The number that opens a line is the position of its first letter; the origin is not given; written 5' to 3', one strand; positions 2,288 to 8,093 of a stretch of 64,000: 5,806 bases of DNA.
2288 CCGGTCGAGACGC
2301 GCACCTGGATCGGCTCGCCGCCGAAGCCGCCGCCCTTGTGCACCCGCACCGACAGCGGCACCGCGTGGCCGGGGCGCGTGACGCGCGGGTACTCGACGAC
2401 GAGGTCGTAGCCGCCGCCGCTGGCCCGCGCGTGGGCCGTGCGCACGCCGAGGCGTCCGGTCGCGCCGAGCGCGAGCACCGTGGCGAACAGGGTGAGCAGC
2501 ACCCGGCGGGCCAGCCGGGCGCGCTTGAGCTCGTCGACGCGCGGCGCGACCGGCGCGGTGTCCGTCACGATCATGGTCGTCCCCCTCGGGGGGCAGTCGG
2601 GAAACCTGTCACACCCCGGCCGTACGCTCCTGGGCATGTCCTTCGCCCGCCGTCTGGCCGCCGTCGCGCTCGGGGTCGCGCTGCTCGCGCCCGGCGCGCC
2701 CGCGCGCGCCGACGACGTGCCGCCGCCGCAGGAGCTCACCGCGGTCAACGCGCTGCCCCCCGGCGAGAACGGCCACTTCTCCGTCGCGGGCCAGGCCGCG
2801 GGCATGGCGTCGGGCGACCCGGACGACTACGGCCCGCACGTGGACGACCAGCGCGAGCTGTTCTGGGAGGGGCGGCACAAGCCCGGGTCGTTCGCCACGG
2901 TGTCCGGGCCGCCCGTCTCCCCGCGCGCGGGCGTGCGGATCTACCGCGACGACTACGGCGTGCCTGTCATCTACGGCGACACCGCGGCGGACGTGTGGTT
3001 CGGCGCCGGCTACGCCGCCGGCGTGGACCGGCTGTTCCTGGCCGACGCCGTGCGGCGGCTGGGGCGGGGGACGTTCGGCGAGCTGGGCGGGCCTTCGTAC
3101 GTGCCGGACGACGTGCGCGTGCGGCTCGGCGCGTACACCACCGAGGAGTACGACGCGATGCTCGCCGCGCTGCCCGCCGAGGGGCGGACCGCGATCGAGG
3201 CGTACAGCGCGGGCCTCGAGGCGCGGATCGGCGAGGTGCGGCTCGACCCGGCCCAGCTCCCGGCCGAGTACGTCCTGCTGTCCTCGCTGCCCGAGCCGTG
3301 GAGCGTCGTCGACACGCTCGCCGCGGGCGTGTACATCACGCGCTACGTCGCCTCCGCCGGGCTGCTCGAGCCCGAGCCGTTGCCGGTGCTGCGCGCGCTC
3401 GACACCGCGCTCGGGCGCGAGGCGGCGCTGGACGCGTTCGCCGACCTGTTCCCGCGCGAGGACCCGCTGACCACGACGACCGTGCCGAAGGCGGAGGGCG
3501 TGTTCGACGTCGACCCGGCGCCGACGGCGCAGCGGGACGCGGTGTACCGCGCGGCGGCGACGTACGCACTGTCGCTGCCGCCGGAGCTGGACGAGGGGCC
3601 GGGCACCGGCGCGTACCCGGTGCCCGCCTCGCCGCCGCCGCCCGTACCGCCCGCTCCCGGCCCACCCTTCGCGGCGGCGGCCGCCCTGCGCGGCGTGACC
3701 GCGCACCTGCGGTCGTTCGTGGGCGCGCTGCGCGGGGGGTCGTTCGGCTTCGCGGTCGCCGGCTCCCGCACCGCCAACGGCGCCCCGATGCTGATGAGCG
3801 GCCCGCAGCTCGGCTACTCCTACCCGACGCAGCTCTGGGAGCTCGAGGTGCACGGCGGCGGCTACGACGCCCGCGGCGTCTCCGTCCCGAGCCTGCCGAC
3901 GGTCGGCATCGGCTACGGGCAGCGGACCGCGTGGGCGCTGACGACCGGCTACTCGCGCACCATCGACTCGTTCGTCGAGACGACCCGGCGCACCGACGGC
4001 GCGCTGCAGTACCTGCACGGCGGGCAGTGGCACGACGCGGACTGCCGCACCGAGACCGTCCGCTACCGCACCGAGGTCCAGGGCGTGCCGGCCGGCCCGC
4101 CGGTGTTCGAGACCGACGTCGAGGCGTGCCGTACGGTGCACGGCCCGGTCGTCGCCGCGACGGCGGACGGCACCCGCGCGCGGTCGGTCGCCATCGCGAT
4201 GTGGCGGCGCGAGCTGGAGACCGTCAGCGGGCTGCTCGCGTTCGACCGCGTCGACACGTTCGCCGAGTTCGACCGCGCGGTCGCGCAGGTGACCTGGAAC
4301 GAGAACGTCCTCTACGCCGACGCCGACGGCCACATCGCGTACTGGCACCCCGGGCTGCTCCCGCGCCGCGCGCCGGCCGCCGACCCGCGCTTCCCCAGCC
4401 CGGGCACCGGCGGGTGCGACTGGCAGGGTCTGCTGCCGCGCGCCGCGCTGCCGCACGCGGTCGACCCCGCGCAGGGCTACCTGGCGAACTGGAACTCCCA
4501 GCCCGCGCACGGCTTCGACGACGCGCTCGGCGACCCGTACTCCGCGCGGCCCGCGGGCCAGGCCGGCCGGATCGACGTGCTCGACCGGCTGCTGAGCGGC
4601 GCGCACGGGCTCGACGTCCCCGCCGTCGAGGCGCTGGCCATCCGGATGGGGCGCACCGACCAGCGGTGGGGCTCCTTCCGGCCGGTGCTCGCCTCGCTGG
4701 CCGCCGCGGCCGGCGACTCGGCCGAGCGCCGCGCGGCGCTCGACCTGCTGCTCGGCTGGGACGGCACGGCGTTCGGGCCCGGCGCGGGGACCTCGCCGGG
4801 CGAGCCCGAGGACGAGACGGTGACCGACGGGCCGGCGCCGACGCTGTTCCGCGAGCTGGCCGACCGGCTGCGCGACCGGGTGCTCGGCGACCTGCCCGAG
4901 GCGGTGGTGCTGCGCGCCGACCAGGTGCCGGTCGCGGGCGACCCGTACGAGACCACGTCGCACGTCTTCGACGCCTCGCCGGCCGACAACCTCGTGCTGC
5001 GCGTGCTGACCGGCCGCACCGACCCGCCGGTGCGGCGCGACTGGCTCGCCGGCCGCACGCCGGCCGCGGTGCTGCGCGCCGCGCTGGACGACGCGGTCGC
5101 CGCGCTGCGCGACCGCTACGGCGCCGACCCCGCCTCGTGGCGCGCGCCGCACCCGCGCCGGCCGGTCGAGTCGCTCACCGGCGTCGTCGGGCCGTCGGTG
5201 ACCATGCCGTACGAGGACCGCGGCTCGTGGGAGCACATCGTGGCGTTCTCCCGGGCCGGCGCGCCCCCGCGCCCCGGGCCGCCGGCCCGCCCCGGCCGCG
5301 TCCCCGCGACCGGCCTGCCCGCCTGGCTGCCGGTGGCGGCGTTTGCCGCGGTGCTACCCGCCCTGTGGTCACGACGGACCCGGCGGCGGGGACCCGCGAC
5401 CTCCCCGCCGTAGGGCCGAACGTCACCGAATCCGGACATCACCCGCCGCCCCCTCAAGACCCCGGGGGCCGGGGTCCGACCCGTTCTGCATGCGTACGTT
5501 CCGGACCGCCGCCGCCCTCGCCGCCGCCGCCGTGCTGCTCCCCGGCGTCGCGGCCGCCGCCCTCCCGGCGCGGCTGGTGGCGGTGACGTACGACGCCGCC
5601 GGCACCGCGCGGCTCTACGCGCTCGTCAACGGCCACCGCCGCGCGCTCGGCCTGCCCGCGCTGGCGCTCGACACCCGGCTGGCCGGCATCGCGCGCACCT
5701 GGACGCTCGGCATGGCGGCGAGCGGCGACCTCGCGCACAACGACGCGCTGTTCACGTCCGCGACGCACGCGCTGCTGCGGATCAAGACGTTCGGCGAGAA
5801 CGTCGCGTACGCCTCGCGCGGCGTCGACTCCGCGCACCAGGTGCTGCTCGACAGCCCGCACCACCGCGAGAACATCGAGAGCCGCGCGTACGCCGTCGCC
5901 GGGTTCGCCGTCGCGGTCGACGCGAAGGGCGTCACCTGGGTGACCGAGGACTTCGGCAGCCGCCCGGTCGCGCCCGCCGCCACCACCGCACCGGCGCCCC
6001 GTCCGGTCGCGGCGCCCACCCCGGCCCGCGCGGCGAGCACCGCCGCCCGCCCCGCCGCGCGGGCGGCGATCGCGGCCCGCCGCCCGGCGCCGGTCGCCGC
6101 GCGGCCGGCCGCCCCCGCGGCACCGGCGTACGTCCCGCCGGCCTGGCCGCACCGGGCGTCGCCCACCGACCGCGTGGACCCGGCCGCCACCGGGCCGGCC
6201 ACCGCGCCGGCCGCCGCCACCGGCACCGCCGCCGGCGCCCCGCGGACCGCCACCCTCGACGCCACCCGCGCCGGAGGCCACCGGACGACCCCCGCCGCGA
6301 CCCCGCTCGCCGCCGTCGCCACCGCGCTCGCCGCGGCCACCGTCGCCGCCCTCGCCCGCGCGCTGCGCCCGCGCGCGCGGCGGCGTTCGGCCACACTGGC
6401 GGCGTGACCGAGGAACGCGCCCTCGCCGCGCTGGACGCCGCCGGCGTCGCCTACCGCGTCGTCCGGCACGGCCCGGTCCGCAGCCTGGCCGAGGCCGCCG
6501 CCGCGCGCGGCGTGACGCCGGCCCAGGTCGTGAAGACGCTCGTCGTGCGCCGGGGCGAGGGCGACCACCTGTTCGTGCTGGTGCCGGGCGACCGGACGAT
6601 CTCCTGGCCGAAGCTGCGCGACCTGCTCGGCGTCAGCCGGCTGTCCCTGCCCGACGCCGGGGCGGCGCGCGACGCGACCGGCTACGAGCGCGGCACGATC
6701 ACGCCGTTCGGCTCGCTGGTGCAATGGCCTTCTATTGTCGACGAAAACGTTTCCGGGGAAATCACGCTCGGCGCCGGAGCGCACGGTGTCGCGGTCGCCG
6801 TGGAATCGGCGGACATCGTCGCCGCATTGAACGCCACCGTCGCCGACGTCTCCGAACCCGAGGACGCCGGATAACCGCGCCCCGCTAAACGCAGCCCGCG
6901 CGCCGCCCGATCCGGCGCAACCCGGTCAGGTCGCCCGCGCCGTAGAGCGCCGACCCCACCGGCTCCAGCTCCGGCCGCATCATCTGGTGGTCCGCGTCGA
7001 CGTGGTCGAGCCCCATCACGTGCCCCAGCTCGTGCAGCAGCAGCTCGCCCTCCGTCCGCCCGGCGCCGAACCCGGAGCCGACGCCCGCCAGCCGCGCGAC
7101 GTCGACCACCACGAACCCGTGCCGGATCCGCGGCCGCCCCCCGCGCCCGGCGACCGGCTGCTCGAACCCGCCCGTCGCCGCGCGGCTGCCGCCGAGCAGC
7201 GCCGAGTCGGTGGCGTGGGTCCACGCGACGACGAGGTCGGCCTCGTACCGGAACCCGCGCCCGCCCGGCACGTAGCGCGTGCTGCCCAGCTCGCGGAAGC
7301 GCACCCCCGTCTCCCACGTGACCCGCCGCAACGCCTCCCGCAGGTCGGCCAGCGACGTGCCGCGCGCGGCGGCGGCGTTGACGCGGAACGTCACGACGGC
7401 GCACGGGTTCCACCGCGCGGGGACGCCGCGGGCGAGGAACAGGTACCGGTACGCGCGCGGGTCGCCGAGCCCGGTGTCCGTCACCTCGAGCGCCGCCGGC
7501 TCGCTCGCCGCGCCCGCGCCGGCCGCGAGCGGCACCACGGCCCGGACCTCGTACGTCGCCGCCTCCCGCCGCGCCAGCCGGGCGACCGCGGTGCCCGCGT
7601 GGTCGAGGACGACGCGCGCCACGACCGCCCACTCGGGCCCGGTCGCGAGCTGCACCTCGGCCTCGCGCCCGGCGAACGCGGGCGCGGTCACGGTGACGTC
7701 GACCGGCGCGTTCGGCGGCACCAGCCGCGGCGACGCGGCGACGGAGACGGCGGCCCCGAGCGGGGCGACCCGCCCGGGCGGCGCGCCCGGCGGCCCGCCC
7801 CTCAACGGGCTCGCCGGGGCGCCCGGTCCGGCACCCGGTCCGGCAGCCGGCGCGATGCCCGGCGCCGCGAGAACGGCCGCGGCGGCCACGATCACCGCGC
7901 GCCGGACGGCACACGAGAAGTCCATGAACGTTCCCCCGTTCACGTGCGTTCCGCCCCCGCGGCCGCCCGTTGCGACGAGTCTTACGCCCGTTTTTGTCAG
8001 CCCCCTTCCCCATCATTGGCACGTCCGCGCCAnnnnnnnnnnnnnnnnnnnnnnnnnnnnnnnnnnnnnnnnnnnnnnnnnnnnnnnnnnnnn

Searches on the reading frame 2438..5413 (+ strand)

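Call 43: search_protein_families(library=pfam, proteins=[window:2438-5413:+], max_evalue=0.0001)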
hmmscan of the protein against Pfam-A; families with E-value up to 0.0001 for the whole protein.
window:2438-5413:+ (991 aa): 1 family
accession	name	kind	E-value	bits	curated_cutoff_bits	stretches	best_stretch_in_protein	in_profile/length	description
PF01804.23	Penicil_amidase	-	1.6e-113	381.5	21.3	1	166-902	2-574/675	Penicillin amidase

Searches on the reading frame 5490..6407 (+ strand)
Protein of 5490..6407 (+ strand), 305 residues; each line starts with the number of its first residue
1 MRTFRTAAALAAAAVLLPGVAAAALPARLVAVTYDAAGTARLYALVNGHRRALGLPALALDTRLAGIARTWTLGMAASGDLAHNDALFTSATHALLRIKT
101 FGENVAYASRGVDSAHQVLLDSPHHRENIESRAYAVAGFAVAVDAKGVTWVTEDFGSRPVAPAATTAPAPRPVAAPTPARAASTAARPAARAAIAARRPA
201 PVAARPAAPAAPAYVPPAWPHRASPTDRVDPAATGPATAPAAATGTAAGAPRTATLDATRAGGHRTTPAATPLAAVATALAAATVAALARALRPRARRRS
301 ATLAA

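Call 71: search_protein_families(library=pfam, proteins=[window:5490-6407:+], max_evalue=0.001)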
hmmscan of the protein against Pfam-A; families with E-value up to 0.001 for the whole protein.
window:5490-6407:+ (305 aa): 1 family
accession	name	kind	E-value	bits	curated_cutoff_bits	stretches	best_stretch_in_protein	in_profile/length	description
PF00188.32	CAP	-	1.3e-11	45.8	21.1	1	44-151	2-114/117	Cysteine-rich secretory protein family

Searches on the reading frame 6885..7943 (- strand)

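Call 71: search_protein_families(library=pfam, proteins=[window:6885-7943:-], max_evalue=0.001)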
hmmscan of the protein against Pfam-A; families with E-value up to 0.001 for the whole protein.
window:6885-7943:- (352 aa): 1 family
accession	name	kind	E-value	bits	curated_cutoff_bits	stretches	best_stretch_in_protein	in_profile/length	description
PF00413.30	Peptidase_M10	-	0.00021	21.6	24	1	301-327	111-137/159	Matrixin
